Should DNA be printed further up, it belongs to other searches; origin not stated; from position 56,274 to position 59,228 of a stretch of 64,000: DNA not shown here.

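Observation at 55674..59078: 884-aa CpXC zinc-ribbon / coiled-coil / HEAT-like protein co-operonic with a metallophosphoesterase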

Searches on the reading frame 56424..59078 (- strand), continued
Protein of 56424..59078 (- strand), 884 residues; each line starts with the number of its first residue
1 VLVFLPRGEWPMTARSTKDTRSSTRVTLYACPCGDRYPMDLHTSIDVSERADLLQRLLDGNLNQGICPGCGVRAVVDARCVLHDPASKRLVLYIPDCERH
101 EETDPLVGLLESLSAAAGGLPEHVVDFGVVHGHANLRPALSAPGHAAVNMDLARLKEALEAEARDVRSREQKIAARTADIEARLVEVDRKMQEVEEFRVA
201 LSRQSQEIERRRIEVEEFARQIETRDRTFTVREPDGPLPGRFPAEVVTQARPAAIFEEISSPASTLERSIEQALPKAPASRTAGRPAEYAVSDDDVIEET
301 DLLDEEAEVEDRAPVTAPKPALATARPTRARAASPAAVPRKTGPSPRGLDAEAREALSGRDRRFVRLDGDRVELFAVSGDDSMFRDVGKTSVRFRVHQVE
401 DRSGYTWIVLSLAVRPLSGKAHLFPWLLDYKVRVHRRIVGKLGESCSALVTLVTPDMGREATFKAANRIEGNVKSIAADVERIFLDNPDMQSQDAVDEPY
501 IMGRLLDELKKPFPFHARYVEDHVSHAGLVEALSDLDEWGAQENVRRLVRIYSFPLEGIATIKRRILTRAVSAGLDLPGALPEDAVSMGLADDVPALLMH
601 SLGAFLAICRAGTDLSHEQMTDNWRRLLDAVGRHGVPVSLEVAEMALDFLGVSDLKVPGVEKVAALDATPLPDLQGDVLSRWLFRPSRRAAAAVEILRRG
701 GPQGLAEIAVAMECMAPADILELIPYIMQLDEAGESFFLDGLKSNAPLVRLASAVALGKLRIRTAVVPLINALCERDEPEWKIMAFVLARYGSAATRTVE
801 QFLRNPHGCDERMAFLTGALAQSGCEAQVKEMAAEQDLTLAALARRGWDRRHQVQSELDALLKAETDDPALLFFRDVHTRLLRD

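Call 59: search_protein_families(library=pfam, proteins=[L023:7717-8265:+, L046:7939-8457:+, L023:8280-9290:-, L046:7792-8604:-], max_evalue=0.01)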
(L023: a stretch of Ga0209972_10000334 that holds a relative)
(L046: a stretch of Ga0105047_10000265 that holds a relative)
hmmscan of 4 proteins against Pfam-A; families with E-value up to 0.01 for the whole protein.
L023:7717-8265:+ (182 aa): 4 families
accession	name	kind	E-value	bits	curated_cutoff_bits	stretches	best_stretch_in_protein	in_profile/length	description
PF00196.25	GerE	-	1.5e-11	44.2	23.5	1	115-166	3-54/57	Bacterial regulatory proteins, luxR family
PF08281.18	Sigma70_r4_2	-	6e-05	23.1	25.7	1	126-155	23-52/54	Sigma-70, region 4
PF13551.12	HTH_29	-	0.00041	20.8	28.1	1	124-152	6-35/64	Winged helix-turn helix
PF13384.12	HTH_23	-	0.0011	19.1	24.6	1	124-152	12-40/50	Homeodomain-like domain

L046:7939-8457:+ (172 aa): 7 families
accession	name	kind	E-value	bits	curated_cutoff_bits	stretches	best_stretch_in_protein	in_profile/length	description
PF00196.25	GerE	-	1.3e-13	50.7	23.5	1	115-167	3-55/57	Bacterial regulatory proteins, luxR family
PF08281.18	Sigma70_r4_2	-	2.6e-05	24.2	25.7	1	117-155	13-52/54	Sigma-70, region 4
PF13518.12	HTH_28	-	0.0005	20.5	25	1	121-152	4-35/52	Helix-turn-helix domain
PF13384.12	HTH_23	-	0.00077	19.7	24.6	1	122-152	9-40/50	Homeodomain-like domain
PF13551.12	HTH_29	-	0.0022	18.5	28.1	1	125-152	7-35/64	Winged helix-turn helix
PF13542.12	HTH_Tnp_ISL3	-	0.0034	17.3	27.4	1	119-153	17-50/51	Helix-turn-helix domain of transposase family ISL3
PF04545.22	Sigma70_r4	-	0.0093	15.9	24.1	0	127-156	18-47/50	Sigma-70, region 4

L023:8280-9290:- (336 aa): 4 families
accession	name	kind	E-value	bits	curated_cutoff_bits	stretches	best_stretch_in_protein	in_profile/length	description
PF13411.12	MerR_1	-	1.5e-12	47.9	21.6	1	43-102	5-62/69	MerR HTH family regulatory protein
PF02310.24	B12-binding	-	1.6e-11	44.5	32.1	1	218-312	2-95/121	B12 binding domain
PF02607.22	B12-binding_2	-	1.2e-07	32.2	23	1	141-206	8-73/74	B12 binding domain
PF00376.29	MerR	-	9.6e-07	29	28.2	1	40-78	1-38/38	MerR family regulatory protein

L046:7792-8604:- (270 aa): 0 families

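Call 60: find_homologous_proteins(query=A3, max_evalue=1e-10)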
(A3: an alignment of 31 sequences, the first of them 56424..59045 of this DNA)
Query A3 (31 sequences) (873 aa, profile of the alignment): 8 proteins with E <= 1e-10 among 8000 candidates.
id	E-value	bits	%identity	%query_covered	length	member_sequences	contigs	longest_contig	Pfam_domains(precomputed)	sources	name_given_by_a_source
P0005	4.6e-264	897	47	99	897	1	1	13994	PF14353.13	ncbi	-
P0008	1.2e-259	883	46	99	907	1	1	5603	PF14353.13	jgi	-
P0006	1.8e-258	879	47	99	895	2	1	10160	PF14353.13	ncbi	-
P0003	2.6e-257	875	54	99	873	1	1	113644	PF14353.13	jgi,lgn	jgi:hypothetical protein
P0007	1.2e-248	846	48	99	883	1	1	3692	PF14353.13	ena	-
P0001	3.4e-241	822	100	100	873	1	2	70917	PF14353.13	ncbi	-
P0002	1.4e-240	820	53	99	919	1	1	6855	PF14353.13,PF27881.1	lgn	-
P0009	5.1e-238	811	47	98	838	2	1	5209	PF14353.13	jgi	jgi:hypothetical protein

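Call 67: list_cluster_members(proteins=[P0134, P0136, P0157, P0158, P0159, P0165, P0180, P0139, P0145, P0163])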
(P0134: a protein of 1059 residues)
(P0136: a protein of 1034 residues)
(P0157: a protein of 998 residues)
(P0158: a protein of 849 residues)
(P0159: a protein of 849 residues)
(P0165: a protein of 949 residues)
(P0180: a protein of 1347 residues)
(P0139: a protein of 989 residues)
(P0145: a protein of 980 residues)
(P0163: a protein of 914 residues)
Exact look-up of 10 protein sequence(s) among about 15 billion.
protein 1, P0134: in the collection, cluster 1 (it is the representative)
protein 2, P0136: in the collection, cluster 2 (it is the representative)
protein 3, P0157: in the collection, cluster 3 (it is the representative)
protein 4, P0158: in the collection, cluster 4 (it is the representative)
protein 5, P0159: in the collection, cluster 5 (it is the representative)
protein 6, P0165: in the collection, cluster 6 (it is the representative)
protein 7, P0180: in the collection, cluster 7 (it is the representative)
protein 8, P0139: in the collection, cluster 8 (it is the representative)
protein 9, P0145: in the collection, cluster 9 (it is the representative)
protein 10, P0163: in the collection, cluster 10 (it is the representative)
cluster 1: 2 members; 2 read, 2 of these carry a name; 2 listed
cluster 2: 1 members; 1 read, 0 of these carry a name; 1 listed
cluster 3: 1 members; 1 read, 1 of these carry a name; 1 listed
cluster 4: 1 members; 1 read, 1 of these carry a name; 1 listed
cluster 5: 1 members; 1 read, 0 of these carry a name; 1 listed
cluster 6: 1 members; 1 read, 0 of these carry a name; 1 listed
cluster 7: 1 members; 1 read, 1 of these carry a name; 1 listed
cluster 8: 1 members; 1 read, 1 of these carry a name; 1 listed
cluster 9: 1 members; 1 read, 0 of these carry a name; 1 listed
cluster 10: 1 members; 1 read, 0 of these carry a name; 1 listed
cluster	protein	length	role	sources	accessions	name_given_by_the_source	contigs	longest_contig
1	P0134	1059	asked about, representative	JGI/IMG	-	hypothetical protein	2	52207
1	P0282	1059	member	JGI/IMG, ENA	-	hypothetical protein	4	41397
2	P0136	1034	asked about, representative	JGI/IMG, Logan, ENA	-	-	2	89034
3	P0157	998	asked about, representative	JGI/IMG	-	hypothetical protein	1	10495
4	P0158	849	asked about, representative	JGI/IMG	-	hypothetical protein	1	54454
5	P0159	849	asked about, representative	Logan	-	-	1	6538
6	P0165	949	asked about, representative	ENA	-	-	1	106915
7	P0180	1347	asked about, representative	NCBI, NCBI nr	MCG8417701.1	MAG: hypothetical protein MJE77_07115 [Proteobacteria bacterium] | hypothetical protein [Pseudomonadota bacterium]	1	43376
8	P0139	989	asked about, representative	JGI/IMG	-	hypothetical protein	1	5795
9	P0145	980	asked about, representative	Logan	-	-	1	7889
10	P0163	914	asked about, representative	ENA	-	-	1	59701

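Call 84: list_cluster_members(proteins=[P0170, P0174, P0187, P0190, P0199, P0213, P0219, P0228, P0246, P0265])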
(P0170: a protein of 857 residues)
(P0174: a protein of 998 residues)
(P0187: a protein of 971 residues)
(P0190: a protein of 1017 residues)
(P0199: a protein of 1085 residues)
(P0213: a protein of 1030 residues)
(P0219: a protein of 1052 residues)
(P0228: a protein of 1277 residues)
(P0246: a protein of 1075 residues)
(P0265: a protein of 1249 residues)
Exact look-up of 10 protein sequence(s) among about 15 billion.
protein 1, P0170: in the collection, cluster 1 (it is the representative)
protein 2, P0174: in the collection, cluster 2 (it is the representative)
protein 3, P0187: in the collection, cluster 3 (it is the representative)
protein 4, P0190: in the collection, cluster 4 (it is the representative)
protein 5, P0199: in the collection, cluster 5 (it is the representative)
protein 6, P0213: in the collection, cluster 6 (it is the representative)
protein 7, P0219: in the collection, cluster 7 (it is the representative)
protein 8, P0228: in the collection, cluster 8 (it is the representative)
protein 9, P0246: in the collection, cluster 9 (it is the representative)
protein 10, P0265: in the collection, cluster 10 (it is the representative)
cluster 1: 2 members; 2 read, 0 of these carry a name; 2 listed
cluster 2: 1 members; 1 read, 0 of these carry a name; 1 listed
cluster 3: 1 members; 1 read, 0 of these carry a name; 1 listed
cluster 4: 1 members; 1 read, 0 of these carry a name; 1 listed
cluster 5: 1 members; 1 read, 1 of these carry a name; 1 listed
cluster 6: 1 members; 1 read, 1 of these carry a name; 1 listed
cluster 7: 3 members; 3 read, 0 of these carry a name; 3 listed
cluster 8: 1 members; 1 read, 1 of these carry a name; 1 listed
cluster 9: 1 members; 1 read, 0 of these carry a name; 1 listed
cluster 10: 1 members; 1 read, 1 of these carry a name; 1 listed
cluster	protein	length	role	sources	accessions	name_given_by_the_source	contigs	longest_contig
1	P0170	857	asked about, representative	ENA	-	-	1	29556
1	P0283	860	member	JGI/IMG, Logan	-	-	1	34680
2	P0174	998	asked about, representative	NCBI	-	-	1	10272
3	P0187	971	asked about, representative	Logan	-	-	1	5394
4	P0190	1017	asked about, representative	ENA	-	-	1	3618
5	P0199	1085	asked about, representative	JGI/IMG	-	hypothetical protein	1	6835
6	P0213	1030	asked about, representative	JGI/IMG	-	hypothetical protein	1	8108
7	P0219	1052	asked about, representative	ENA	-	-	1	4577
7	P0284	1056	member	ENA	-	-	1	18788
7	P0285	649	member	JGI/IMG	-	-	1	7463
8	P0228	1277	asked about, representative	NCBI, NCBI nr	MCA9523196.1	MAG: hypothetical protein KC609_19605 [Myxococcales bacterium] | hypothetical protein [Myxococcales bacterium]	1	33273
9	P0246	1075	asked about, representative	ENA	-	-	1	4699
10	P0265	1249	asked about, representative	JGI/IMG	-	hypothetical protein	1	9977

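Call 85: search_solved_structures(query=A3, max_evalue=1)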
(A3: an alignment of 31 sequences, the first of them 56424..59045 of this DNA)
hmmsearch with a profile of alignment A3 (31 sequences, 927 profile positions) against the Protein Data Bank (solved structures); distinct sequences matched with E-value up to 1: 50.
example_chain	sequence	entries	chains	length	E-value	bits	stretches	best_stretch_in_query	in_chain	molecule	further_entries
9sah_A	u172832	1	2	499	8.8e-62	213.1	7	759-833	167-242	E4-NB2 synthetic fusion protein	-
6ft5_A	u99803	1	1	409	3.8e-52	181.2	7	766-835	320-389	alphaRep A3_A3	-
6fsq_A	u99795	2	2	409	7.4e-51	176.9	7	767-835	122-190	alphaRep A3_bGFPD | A3_bGFPD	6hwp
4zv6_A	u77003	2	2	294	1.1e-42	149.8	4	759-835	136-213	AlphaRep-7 | alpha-Rep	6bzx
4xl5_C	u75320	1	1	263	3e-42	148.4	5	759-835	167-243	bGFP-A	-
3ltj_A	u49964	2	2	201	1.5e-33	119.7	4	766-835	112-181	AlphaRep-4 | bA3-2: binder of A3 protein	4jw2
3ltm_A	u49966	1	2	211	5.4e-32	114.5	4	761-836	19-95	Alpha-Rep4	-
9rhz_A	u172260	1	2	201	2.5e-30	109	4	759-835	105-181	ALPHAREP bE5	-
6gwc_C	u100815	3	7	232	3.4e-30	108.5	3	759-834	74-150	iE5 ALPHAREP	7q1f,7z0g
7p0h_A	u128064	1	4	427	4.1e-30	108.3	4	759-835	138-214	Helicobacter pylori ComF fused to an artificial alphaREP crystallization helper (named B2)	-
8aw4_A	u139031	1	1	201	6.3e-27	97.7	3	767-834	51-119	ALPHAREP bB-E3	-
6gx7_E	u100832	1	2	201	1.2e-23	86.9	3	759-835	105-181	iiiA5 ALPHAREP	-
5dcq_A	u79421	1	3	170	1.7e-23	86.4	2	759-835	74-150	artificial repeat proteins (alphaREP3)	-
6veh_A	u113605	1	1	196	8.2e-22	80.8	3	759-835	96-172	HEAT repeat domain-containing protein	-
6gwd_G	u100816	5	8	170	3.3e-21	78.8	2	759-835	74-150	iiH5 ALPHAREP | iih5 Alpha Repeating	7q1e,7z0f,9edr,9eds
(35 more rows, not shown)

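Call 88: search_protein_families(library=padloc, proteins=[window:56424-59045:-], max_evalue=0.01)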
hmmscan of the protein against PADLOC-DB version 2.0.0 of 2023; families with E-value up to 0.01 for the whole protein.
window:56424-59045:- (873 aa): 1 family
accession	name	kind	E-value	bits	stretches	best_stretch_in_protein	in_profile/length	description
PDLC02732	PbeC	-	0.0046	13.6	0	131-213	415-495/625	PbeC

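Call 89: search_protein_families(library=phrogs, proteins=[window:56424-59045:-], max_evalue=0.001)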
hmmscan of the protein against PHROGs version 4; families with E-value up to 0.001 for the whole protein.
window:56424-59045:- (873 aa): 0 families
